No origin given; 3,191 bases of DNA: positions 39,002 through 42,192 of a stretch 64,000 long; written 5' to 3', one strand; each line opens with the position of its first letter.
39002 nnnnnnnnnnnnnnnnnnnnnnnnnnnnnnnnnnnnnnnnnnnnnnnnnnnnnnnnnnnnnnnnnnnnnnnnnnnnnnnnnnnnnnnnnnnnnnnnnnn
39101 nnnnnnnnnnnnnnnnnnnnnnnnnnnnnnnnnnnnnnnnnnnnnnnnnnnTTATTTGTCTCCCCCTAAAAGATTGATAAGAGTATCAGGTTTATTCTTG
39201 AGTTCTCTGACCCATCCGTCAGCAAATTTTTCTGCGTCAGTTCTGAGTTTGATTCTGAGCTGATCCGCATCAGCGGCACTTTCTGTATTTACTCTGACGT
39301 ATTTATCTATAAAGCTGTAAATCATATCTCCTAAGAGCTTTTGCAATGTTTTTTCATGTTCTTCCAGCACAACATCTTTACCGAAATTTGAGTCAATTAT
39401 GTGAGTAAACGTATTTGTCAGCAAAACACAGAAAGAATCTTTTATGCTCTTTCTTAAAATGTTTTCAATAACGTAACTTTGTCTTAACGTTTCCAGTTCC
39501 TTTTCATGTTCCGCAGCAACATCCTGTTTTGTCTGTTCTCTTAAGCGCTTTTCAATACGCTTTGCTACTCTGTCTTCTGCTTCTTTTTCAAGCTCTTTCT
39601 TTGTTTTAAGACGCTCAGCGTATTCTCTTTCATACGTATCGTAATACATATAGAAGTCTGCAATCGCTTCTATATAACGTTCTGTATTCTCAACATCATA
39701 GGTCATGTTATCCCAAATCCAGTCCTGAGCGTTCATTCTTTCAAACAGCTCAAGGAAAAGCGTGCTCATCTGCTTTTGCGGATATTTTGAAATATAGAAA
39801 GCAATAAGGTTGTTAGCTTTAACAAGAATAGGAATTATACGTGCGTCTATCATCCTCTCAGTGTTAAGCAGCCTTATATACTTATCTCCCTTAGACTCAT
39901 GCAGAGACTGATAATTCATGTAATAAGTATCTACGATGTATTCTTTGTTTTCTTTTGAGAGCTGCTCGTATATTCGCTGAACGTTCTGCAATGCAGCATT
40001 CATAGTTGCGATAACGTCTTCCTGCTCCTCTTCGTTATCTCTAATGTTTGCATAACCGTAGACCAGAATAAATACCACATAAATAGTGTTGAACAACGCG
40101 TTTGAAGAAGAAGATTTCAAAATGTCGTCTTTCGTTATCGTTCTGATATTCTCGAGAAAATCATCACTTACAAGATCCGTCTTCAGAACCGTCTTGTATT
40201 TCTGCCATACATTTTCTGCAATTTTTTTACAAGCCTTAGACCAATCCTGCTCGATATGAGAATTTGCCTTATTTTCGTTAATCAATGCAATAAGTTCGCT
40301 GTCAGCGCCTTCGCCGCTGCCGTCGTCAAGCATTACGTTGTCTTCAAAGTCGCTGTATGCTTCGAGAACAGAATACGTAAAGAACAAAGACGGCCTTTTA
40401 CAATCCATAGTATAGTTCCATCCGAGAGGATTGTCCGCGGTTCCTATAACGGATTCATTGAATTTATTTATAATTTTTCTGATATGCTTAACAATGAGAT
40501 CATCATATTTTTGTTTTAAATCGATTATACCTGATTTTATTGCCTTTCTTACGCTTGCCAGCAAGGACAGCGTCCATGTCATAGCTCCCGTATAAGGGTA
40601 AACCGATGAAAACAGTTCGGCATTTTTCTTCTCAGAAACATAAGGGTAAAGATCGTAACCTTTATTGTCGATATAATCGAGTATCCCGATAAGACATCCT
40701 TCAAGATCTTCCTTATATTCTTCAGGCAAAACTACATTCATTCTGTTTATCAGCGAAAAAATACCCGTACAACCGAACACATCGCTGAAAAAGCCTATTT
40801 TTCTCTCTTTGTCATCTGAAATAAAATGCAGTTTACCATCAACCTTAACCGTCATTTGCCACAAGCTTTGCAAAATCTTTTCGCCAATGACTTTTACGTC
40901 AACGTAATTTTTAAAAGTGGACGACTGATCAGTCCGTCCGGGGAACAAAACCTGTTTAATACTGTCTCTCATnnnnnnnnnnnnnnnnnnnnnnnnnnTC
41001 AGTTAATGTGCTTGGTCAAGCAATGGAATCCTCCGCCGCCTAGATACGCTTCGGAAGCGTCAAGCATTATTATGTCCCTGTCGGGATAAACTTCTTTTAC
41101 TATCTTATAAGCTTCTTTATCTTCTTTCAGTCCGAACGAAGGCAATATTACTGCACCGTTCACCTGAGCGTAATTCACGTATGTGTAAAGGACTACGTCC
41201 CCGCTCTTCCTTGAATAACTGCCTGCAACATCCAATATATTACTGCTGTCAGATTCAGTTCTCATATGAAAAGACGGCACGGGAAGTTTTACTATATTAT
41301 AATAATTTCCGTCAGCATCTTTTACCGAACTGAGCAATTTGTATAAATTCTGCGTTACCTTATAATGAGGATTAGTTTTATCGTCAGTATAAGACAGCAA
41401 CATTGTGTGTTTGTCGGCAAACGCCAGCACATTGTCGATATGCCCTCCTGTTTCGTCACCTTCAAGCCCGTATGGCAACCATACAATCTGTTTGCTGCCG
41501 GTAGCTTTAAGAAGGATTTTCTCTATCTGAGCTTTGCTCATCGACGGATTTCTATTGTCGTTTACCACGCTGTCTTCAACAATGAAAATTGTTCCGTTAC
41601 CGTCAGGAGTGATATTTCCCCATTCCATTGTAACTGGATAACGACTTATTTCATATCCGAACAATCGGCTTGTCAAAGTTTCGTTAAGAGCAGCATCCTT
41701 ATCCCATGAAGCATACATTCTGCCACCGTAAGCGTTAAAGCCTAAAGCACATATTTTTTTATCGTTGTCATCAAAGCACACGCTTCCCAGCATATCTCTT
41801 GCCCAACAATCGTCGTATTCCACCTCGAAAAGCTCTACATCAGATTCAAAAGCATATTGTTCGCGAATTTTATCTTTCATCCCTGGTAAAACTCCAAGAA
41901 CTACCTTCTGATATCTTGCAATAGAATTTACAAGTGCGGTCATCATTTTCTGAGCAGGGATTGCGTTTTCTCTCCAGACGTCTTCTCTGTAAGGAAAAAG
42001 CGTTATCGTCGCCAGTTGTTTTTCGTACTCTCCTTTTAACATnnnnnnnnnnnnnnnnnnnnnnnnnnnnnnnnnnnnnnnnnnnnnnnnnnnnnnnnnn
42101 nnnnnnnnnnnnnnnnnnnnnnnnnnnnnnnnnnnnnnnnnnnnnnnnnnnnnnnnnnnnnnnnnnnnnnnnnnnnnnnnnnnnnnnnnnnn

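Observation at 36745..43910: Six-gene TIR-like / deiminase / ParA-like / AdoMetDC-like operon between leuB and mgsA: candidate undescribed defence system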

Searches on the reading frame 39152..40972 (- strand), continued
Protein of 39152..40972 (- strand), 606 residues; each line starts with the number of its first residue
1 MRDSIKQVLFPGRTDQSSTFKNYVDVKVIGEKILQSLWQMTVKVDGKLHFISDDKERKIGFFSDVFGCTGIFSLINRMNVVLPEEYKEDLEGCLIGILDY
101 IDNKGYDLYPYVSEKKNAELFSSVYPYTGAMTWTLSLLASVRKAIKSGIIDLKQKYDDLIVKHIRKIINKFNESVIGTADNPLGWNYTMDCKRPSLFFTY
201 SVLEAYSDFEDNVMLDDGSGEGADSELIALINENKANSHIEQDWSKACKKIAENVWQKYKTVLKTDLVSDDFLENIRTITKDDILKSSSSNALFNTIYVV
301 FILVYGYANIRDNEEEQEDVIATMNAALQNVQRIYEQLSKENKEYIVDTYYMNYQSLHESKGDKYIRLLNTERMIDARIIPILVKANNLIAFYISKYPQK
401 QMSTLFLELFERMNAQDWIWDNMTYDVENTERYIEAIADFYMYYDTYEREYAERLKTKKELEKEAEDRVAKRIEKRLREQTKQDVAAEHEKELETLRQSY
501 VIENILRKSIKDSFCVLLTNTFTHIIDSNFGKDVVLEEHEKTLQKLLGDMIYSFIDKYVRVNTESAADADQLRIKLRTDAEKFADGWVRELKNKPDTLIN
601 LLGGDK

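Call 114: search_protein_families(library=padloc, alignment_id=A8, max_evalue=0.01)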
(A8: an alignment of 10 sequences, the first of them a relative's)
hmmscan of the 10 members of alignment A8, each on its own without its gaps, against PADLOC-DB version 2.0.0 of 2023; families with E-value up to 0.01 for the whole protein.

A. member 1, L029:15871-17397:+ (508 aa): 1 family
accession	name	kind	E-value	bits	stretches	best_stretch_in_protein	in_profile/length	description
PDLC01175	CorA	-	0.00062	17.5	1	64-171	79-180/245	CorA-like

B. families by the number of members that match (of 10 scanned): 3 families
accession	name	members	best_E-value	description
PDLC01175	CorA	8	3.2e-09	CorA-like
PDLC01043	CorA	4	6.7e-12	CorA-like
PDLC01174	CorA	2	8.3e-05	CorA-like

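Call 115: search_dna_similar(query=window:39152-40972:-, collection=plasmids, mode=protein, max_evalue=0.00001, max_rows=15)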
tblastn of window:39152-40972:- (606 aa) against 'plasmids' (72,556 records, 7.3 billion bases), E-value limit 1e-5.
No match.

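Call 116: search_dna_similar(query=window:39152-40972:-, collection=phages, mode=protein, max_evalue=0.00001, max_rows=15)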
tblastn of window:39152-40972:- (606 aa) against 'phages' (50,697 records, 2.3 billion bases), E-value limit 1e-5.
No match.

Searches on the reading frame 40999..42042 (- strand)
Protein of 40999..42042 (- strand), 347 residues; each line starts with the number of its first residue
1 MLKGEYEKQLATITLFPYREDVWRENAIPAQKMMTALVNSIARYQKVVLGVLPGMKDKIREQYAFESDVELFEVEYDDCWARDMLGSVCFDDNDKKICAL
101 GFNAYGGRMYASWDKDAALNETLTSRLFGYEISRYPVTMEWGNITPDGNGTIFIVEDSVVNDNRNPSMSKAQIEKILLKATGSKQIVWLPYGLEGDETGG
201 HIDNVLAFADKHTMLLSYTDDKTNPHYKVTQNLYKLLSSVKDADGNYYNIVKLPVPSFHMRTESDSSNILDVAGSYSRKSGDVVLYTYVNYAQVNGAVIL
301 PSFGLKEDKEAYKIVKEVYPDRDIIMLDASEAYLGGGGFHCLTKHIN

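Call 3: search_protein_families(library=pfam, proteins=[window:40999-42042:-], max_evalue=1)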
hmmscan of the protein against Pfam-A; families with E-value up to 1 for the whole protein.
window:40999-42042:- (347 aa): 1 family
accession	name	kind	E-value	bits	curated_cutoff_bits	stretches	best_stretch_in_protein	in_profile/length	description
PF04371.20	PAD_porph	-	1.9e-84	284.1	25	1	3-345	3-319/321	Porphyromonas-type peptidyl-arginine deiminase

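Call 4: search_protein_families(library=padloc, proteins=[window:40999-42042:-], max_evalue=1)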
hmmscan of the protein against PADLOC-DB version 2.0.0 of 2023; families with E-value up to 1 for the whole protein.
window:40999-42042:- (347 aa): 0 families

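Call 5: search_protein_families(library=ncbifam, proteins=[window:40999-42042:-], max_evalue=1)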
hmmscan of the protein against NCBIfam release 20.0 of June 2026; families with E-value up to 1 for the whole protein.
window:40999-42042:- (347 aa): 2 families
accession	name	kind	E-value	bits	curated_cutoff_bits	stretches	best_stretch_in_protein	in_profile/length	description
TIGR03380.1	agmatine_aguA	equivalog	5.8e-88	295.2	381.8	1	2-346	10-355/357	agmatine deiminase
NF010070.0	PRK13551.1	subfamily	1.2e-87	294.1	483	1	3-346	16-361/365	agmatine deiminase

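Call 6: search_protein_families(library=phrogs, proteins=[window:40999-42042:-], max_evalue=0.1)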
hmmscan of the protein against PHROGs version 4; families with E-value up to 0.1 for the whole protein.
window:40999-42042:- (347 aa): 1 family
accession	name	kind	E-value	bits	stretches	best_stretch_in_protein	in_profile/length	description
phrog_34869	-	unknown function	0.042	14.7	1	276-318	2-40/52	-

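Call 52: search_solved_structures(query=window:40999-42042:-, max_evalue=0.001, show_alignments=2)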
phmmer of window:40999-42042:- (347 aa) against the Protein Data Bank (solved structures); distinct sequences matched with E-value up to 0.001: 11.
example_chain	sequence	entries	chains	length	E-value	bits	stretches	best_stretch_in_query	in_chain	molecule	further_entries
6nib_A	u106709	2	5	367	7.3e-58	199.6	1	15-344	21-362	Porphyromonas-type peptidyl-arginine deiminase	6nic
1vkp_A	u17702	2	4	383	2.7e-57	197.7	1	4-344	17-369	AGMATINE IMINOHYDROLASE | Agmatine deiminase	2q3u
3h7c_X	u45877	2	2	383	2.7e-57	197.7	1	4-344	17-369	Agmatine deiminase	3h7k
2ewo_A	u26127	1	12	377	2.1e-52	181.6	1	2-344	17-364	Putative agmatine deiminase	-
2jer_A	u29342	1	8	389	2.6e-48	168.2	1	2-344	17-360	AGMATINE DEIMINASE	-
1xkn_A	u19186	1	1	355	6e-37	130.8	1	9-344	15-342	putative peptidyl-arginine deiminase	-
3hvm_A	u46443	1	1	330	2.2e-34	122.4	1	4-345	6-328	AGMATINE DEIMINASE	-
2cmu_A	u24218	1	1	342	2.5e-34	122.2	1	4-345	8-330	PUTATIVE PEPTIDYL-ARGININE DEIMINASE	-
6b10_A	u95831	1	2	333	2.2e-30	109.2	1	13-343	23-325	Putative peptidyl-arginine deiminase family protein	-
6b2w_A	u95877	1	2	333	3e-29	105.5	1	13-340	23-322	Putative peptidyl-arginine deiminase family protein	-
1zbr_A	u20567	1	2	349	2.9e-28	102.2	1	16-344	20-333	conserved hypothetical protein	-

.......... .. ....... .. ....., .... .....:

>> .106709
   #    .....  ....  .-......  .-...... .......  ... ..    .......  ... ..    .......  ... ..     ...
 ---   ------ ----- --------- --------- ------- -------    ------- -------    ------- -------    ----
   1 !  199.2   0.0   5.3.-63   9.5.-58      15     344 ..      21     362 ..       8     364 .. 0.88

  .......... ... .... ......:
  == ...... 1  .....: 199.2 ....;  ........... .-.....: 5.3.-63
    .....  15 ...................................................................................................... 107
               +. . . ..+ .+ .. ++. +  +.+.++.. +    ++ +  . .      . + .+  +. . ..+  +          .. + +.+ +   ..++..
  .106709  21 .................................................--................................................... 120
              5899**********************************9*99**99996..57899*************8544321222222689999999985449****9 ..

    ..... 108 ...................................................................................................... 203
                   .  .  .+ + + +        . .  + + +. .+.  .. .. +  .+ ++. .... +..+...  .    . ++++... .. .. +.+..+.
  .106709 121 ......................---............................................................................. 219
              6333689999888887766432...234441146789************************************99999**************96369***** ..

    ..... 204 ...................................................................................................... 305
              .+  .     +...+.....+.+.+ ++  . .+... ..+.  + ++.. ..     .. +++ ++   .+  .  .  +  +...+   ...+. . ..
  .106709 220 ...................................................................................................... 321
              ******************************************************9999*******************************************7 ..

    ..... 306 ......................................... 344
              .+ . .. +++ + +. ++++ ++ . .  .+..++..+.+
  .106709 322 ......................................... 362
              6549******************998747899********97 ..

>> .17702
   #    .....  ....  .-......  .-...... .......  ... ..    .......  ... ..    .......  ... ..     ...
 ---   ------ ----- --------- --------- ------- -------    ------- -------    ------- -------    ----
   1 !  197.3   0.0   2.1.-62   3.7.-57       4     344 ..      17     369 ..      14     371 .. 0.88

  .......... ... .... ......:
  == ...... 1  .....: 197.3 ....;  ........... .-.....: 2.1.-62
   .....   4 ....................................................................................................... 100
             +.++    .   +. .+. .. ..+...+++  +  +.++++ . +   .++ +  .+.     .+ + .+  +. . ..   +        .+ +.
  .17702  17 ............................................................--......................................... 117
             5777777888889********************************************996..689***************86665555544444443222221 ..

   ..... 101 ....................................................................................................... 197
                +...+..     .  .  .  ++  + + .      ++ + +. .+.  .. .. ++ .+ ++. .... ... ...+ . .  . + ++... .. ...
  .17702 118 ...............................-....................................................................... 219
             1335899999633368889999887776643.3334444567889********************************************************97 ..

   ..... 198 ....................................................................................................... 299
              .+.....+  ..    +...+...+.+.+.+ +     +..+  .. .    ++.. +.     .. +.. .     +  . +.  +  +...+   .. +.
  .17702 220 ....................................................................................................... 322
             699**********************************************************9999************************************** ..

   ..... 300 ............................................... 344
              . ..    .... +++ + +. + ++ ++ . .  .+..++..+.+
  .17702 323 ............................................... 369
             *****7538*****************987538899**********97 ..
